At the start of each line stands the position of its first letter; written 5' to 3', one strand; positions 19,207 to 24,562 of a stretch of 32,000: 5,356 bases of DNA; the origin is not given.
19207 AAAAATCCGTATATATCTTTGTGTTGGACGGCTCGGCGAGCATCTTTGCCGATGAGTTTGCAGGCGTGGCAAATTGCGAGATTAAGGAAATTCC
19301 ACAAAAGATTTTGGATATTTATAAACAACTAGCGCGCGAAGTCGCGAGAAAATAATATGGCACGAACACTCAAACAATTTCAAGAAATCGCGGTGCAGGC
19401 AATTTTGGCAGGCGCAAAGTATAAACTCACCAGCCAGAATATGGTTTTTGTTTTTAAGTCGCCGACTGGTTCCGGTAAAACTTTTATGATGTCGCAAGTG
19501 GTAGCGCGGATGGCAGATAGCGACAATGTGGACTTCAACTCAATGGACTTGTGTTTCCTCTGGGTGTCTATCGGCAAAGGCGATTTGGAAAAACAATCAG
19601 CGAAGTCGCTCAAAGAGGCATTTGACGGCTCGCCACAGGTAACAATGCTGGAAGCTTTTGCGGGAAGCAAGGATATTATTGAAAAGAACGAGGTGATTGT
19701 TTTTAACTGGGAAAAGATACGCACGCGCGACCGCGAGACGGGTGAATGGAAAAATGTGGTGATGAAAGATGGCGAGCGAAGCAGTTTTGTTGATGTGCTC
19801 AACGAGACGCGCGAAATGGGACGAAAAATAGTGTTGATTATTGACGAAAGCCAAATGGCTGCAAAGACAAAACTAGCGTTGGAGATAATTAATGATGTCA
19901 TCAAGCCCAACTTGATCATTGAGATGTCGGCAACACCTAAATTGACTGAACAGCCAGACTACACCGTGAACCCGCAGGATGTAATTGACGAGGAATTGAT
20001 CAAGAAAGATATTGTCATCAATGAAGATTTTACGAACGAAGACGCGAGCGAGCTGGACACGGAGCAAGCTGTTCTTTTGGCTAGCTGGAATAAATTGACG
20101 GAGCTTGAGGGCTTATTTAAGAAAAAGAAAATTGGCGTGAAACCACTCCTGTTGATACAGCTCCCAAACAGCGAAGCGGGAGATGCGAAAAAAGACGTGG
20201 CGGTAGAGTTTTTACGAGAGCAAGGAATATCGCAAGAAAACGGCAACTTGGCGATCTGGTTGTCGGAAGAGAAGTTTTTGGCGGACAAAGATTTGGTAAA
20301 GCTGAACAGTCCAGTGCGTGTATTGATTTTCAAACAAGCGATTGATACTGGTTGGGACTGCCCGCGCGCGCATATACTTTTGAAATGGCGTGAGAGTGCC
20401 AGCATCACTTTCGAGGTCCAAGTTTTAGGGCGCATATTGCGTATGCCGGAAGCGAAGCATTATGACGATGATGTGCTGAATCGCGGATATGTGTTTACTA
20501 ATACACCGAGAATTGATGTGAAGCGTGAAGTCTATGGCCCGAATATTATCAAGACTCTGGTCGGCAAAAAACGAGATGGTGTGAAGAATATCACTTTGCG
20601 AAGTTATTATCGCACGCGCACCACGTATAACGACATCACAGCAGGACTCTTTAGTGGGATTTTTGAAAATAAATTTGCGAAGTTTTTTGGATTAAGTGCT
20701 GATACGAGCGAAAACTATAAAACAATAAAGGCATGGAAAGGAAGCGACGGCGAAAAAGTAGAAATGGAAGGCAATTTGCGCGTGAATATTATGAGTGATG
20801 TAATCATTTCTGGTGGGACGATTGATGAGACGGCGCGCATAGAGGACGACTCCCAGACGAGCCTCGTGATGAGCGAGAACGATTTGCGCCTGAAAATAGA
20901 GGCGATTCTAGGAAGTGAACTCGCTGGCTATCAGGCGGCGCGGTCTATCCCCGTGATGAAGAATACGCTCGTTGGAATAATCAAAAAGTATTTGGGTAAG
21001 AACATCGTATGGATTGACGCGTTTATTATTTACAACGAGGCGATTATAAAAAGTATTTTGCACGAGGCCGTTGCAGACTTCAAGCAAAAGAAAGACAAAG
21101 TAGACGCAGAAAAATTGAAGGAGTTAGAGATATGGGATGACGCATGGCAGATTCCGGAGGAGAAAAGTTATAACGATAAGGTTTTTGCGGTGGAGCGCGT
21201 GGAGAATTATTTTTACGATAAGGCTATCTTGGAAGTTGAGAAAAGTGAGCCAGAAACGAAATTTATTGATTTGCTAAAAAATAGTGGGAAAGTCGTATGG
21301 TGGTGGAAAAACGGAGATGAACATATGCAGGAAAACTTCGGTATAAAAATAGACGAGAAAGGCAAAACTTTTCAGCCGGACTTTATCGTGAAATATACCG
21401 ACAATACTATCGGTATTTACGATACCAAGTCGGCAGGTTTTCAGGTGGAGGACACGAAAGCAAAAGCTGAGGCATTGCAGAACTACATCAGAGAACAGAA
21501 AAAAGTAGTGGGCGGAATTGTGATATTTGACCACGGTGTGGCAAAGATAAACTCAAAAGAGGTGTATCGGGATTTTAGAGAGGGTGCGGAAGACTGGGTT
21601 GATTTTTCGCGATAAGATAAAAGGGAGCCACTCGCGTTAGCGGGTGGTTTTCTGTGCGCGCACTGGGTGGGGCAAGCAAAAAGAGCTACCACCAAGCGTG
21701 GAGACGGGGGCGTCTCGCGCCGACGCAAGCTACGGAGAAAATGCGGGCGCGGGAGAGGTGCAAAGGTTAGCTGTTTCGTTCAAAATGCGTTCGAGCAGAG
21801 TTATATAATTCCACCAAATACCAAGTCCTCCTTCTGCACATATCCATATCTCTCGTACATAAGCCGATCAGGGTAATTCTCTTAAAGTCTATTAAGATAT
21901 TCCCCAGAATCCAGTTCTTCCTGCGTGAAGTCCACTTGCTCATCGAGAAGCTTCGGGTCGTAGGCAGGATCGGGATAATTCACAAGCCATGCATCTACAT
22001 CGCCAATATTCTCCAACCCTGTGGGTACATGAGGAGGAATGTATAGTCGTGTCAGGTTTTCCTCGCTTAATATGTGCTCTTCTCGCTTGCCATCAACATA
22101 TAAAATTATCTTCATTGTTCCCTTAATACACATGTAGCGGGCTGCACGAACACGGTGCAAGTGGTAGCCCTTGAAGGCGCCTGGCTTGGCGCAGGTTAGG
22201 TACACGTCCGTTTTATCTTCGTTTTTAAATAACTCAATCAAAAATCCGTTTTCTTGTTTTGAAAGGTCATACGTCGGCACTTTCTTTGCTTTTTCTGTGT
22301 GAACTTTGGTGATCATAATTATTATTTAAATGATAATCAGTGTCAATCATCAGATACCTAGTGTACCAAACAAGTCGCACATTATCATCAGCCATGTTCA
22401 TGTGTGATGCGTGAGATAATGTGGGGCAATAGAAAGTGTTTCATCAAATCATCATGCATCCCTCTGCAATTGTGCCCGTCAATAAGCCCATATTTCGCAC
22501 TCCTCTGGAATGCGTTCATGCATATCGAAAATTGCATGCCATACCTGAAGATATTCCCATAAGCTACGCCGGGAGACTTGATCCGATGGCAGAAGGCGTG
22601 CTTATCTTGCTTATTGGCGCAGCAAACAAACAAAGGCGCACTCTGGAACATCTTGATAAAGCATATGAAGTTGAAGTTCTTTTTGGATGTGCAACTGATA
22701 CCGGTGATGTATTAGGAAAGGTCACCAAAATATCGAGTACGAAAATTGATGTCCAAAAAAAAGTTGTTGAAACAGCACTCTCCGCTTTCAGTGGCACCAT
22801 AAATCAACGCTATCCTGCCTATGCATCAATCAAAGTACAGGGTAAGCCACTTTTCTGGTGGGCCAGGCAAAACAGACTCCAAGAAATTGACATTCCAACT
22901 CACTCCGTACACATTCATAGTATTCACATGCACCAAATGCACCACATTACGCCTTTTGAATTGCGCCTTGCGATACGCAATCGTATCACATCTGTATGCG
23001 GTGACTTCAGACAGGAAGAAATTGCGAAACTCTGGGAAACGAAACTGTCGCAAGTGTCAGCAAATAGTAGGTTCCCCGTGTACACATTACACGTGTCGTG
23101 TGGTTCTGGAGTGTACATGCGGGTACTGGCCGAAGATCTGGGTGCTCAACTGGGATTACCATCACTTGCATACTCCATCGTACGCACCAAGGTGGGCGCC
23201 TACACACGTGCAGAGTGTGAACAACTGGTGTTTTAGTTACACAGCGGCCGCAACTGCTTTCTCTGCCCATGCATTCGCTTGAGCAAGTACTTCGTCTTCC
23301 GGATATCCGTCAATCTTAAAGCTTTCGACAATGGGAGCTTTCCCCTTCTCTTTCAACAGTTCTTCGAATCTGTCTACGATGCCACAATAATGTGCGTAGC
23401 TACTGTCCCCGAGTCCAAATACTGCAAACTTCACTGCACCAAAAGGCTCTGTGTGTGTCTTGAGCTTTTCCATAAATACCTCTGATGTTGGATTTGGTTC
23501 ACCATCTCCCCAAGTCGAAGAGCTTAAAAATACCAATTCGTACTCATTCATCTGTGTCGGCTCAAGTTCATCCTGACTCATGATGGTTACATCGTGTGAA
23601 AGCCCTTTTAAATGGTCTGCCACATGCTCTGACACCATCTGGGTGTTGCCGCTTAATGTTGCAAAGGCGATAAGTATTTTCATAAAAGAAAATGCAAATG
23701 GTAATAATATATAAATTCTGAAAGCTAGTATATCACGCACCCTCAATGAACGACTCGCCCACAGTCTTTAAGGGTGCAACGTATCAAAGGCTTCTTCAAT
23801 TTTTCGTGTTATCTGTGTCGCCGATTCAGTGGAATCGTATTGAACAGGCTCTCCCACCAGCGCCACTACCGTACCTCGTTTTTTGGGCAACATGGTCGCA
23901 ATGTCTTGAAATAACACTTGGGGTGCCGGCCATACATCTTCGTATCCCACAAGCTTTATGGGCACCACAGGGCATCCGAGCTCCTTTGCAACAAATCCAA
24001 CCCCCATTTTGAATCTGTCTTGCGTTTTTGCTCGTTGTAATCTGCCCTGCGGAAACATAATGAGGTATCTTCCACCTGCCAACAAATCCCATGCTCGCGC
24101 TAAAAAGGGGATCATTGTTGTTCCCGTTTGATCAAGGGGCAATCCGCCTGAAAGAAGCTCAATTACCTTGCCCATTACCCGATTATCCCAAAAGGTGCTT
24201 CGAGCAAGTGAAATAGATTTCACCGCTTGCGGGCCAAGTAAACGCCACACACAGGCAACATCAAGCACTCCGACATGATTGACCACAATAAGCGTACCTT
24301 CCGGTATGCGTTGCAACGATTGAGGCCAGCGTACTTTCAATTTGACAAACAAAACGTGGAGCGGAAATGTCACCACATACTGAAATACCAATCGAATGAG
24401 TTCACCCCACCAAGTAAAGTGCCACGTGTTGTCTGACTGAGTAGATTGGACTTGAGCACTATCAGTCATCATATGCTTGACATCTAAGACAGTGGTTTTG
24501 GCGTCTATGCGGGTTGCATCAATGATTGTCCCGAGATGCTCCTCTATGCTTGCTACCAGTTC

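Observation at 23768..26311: Single polypeptide combining acyl-adenylation, an embedded carrier domain and a PlsC-type acyltransferase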

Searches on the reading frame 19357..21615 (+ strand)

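Call 6: search_protein_families(library=pfam, proteins=[window:19357-21615:+], max_evalue=0.01)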
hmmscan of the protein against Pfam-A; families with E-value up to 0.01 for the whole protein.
window:19357-21615:+ (752 aa): 8 families
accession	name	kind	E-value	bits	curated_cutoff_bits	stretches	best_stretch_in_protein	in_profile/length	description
PF04851.21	ResIII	-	3.7e-13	50.2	22.5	1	5-195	4-163/164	Type III restriction enzyme, res subunit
PF18766.7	SWI2_SNF2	-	5.7e-05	23.3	26.7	1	9-199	2-160/221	SWI2/SNF2 ATPase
PF13604.12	AAA_30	-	0.00029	21.1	27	1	21-173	11-105/191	AAA domain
PF01637.24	ATPase_2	-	0.00052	20.3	33.2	1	27-172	20-126/225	ATPase domain predominantly from Archaea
PF13245.12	AAA_19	-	0.00055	20.6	25.1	1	26-179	9-112/134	AAA domain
PF13173.12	AAA_14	-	0.0016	18.9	27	0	96-196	17-103/129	AAA domain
PF25199.1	nSTAND_NTPase5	-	0.0022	18.2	34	0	15-56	27-70/145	Novel STAND NTPase 5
PF00270.35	DEAD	-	0.0045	17.2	26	0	8-195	3-161/167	DEAD/DEAH box helicase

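Call 7: search_protein_families(library=ncbifam, proteins=[window:19357-21615:+], max_evalue=0.01)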
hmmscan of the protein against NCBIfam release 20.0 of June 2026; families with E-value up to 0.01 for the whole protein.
window:19357-21615:+ (752 aa): 0 families

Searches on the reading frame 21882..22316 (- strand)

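Call 6: search_protein_families(library=pfam, proteins=[window:21882-22316:-], max_evalue=0.01)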
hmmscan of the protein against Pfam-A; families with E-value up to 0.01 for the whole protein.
window:21882-22316:- (144 aa): 3 families
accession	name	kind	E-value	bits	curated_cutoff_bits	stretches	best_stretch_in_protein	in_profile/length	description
PF14667.12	Polysacc_synt_C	-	1.4e-09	38.5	28.7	1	22-125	4-109/111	Polysaccharide biosynthesis C-terminal domain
PF05523.17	FdtA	-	6.4e-07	29.7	23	1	39-121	35-116/131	WxcM-like, C-terminal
PF07883.17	Cupin_2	-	0.003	17.7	27.2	1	42-109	4-64/70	Cupin domain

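Call 7: search_protein_families(library=ncbifam, proteins=[window:21882-22316:-], max_evalue=0.01)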
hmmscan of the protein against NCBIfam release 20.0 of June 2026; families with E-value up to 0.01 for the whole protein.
window:21882-22316:- (144 aa): 2 families
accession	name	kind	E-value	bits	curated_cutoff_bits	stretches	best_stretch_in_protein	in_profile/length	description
NF047837.1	UDPAcbARedWbcJ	equivalog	0.00048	19.1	500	1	15-68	248-303/372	UDP-2-acetamido-2,6-beta-L-arabino-hexul-4-ose reductase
TIGR01479.1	GMP_PMI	equivalog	0.00071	18.5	372.95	1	31-112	370-445/467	mannose-1-phosphate guanylyltransferase/mannose-6-phosphate isomerase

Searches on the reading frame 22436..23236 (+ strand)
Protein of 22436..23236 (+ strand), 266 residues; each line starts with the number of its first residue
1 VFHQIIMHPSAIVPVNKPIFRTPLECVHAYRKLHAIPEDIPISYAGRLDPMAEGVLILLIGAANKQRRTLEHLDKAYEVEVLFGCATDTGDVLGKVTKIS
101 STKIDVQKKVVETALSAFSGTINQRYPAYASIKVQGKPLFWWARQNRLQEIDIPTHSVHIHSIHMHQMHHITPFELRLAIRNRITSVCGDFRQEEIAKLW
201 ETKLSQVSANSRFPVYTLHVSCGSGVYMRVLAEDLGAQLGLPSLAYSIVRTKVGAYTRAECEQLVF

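Call 6: search_protein_families(library=pfam, proteins=[window:22436-23236:+], max_evalue=0.01)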
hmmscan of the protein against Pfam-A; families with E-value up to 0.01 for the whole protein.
window:22436-23236:+ (266 aa): 1 family
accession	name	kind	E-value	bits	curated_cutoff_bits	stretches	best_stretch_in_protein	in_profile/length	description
PF01509.24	TruB_N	-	2.3e-30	106.4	27.3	1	42-171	9-135/149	TruB family pseudouridylate synthase (N terminal domain)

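Call 7: search_protein_families(library=ncbifam, proteins=[window:22436-23236:+], max_evalue=0.01)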
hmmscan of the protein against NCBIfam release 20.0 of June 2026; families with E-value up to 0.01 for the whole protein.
window:22436-23236:+ (266 aa): 3 families
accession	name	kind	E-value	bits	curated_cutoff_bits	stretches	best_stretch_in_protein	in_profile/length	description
TIGR00431.1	TruB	equivalog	6.1e-38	130.6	151.45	1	10-262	2-205/210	tRNA pseudouridine(55) synthase TruB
NF003280.0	PRK04270.1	equivalog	4.9e-11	42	242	1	218-263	155-200/323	RNA-guided pseudouridylation complex pseudouridine synthase subunit Cbf5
TIGR00425.1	CBF5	equivalog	4e-09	36.1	238.15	1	195-261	139-201/322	RNA-guided pseudouridylation complex pseudouridine synthase subunit Cbf5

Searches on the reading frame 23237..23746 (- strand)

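Call 6: search_protein_families(library=pfam, proteins=[window:23237-23746:-], max_evalue=0.01)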
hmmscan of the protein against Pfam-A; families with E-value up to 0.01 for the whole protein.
window:23237-23746:- (169 aa): 3 families
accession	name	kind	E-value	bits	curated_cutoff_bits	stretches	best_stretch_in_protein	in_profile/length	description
PF00258.30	Flavodoxin_1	-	4.5e-25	88.9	25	1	26-160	1-143/143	Flavodoxin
PF12641.12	Flavodoxin_3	-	2.1e-06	28.1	27.5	1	25-150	1-114/160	Flavodoxin domain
PF12724.12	Flavodoxin_5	-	0.0037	18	27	1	25-111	1-85/145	Flavodoxin domain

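Call 7: search_protein_families(library=ncbifam, proteins=[window:23237-23746:-], max_evalue=0.01)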
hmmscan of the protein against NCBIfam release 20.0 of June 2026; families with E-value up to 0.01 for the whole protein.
window:23237-23746:- (169 aa): 21 families
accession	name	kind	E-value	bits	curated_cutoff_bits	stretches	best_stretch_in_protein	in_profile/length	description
NF005216.0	PRK06703.1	subfamily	2.1e-27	96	127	1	22-153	2-131/151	flavodoxin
NF005989.0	PRK08105.1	equivalog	5.8e-26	91.2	160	1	23-163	3-143/149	flavodoxin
TIGR01753.1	flav_short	equivalog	5e-25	88.6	123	1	24-163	1-138/140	flavodoxin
NF006531.0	PRK09004.1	equivalog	4e-20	72.1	158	1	25-163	6-141/146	FMN-binding protein MioC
NF005246.0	PRK06756.1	subfamily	1.8e-18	66.9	130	1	22-160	2-139/148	flavodoxin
TIGR01931.1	cysJ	equivalog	3.5e-18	65.5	668.15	1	23-166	60-200/597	assimilatory sulfite reductase (NADPH) flavoprotein subunit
NF005587.0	PRK07308.1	equivalog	1.3e-17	64.3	138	1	26-166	6-144/147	flavodoxin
NF006747.0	PRK09271.1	equivalog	3.3e-15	56.2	104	1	22-133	1-116/160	flavodoxin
NF006739.0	PRK09267.1-5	subfamily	1.5e-14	54.1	175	1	22-152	2-129/168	flavodoxin FldA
NF008197.0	PRK10953.1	equivalog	1.1e-13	50.4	838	1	22-165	62-202/601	NADPH-dependent assimilatory sulfite reductase flavoprotein subunit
TIGR01754.1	flav_RNR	hypoth_equivalog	4e-13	49.5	163.8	1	22-131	1-110/140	putative ribonucleotide reductase-associated flavodoxin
TIGR01752.1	flav_long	equivalog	4.3e-13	49.2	146.75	1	23-149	1-124/167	flavodoxin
NF006738.0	PRK09267.1-4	equivalog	4.3e-13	49.2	172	1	22-152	1-132/171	flavodoxin FldA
NF006736.0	PRK09267.1-2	equivalog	4.2e-10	39.6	202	1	22-157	2-131/161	flavodoxin FldA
NF004343.0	PRK05723.1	equivalog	5.3e-09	36.2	204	1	22-166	1-147/151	flavodoxin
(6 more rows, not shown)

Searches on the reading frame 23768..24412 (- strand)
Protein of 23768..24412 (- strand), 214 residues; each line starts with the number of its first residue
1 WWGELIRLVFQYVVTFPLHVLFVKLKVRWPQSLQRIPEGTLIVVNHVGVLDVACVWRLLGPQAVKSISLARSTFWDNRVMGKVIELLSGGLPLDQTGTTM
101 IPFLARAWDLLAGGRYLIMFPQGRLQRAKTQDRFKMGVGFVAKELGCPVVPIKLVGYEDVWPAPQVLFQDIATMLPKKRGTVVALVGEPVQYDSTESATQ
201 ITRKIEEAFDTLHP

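Call 26: search_protein_families(library=ncbifam, proteins=[window:23768-24412:-], max_evalue=0.01)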
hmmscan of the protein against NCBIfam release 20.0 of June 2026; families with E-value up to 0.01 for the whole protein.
window:23768-24412:- (214 aa): 4 families
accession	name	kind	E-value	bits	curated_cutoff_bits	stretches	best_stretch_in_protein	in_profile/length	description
TIGR00530.1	AGP_acyltrn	subfamily_domain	4.5e-10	39.4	102.95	1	35-154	11-129/130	1-acylglycerol-3-phosphate O-acyltransferase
NF005291.0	PRK06814.1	equivalog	2.9e-08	32.1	1349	1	14-159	431-568/1140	acyl-[ACP]--phospholipid O-acyltransferase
NF006386.0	PRK08633.1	equivalog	1.7e-07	29.4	1221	1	31-156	432-553/1147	acyl-[ACP]--phospholipid O-acyltransferase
NF005959.0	PRK08043.1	equivalog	3.4e-07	28.9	886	1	38-158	28-141/719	bifunctional acyl-ACP--phospholipid O-acyltransferase/long-chain-fatty-acid--ACP ligase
